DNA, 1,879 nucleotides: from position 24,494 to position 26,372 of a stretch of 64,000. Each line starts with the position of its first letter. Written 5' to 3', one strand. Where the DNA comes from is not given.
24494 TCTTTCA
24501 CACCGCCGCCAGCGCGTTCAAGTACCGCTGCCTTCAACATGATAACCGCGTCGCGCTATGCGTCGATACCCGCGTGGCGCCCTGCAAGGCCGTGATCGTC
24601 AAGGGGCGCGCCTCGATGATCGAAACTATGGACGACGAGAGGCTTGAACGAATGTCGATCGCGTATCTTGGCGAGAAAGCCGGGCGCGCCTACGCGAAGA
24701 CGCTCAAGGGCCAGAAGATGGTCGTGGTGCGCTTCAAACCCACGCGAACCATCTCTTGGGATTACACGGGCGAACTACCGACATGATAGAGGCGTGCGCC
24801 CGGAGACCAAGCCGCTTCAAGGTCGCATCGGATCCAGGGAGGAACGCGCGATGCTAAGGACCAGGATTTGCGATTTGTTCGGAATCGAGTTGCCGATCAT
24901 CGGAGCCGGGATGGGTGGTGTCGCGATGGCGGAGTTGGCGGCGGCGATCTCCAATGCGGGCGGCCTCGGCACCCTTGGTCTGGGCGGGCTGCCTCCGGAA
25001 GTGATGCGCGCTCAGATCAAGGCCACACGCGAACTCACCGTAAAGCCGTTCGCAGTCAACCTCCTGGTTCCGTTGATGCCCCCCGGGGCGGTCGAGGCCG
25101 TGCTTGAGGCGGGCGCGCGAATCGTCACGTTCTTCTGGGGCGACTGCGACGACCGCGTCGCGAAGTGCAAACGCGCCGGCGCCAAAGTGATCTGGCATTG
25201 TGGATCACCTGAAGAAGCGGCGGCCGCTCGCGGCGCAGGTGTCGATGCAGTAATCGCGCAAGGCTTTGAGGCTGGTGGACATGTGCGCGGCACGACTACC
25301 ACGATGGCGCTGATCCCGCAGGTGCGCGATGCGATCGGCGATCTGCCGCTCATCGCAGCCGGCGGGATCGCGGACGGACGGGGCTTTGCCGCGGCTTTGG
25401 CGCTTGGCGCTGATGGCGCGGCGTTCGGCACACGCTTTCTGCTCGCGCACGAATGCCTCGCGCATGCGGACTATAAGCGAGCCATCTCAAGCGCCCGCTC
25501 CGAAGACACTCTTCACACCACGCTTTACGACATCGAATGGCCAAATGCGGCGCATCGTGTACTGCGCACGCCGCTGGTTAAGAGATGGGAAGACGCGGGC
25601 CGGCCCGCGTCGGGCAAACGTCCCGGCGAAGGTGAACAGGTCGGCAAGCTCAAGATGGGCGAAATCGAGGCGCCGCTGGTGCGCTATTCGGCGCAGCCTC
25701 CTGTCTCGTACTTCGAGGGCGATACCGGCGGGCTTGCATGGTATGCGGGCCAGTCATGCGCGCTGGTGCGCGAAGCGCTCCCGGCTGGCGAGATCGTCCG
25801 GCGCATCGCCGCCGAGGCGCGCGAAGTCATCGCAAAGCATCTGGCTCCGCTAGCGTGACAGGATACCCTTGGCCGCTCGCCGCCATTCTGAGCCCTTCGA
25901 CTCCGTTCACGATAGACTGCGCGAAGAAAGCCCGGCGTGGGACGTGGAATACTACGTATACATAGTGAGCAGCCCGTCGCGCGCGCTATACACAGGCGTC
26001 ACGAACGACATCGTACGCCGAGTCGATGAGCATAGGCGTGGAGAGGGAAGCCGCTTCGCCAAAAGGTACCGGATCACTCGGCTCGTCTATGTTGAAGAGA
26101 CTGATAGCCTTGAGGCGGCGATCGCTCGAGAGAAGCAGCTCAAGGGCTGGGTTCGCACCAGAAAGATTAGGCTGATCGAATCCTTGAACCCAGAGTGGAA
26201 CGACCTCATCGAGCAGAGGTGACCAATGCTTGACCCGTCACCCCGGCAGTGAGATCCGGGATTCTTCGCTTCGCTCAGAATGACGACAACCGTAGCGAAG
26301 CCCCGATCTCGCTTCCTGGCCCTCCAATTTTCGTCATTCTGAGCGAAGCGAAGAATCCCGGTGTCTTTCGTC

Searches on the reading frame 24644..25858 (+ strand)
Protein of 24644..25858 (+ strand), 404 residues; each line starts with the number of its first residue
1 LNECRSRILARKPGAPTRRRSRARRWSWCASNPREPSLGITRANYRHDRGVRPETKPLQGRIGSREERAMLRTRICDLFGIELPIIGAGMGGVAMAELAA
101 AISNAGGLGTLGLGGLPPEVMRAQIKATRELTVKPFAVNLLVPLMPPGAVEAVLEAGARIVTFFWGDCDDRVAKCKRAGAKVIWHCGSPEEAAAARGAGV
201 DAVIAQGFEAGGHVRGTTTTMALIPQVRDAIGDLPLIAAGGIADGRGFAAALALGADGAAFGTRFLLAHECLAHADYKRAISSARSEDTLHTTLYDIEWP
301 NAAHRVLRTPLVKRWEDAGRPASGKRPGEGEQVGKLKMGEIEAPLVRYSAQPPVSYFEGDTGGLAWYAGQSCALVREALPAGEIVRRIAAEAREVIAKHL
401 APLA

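Call 40: search_protein_families(library=pfam, proteins=[window:24644-25858:+], max_evalue=0.001)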
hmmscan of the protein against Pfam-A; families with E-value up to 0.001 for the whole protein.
window:24644-25858:+ (404 aa): 3 families
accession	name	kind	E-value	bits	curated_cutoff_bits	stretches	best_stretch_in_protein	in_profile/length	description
PF03060.21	NMO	-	1.2e-56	193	28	2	150-389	106-329/331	Nitronate monooxygenase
PF01070.24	FMN_dh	-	2.4e-08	33.8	24.9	1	188-287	228-327/350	FMN-dependent dehydrogenase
PF00478.31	IMPDH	-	2.1e-07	30.7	25.6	1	67-261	19-172/345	IMP dehydrogenase / GMP reductase domain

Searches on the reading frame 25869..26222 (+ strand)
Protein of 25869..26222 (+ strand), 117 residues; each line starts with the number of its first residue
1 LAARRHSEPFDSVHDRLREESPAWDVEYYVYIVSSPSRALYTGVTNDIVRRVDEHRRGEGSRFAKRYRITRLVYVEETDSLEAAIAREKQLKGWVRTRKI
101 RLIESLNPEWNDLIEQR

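Call 40: search_protein_families(library=pfam, proteins=[window:25869-26222:+], max_evalue=0.001)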
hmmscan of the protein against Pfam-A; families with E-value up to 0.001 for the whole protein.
window:25869-26222:+ (117 aa): 1 family
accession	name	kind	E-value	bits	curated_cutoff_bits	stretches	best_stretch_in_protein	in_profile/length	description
PF01541.30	GIY-YIG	-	3.8e-14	53.2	22.6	1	28-99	2-76/78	GIY-YIG catalytic domain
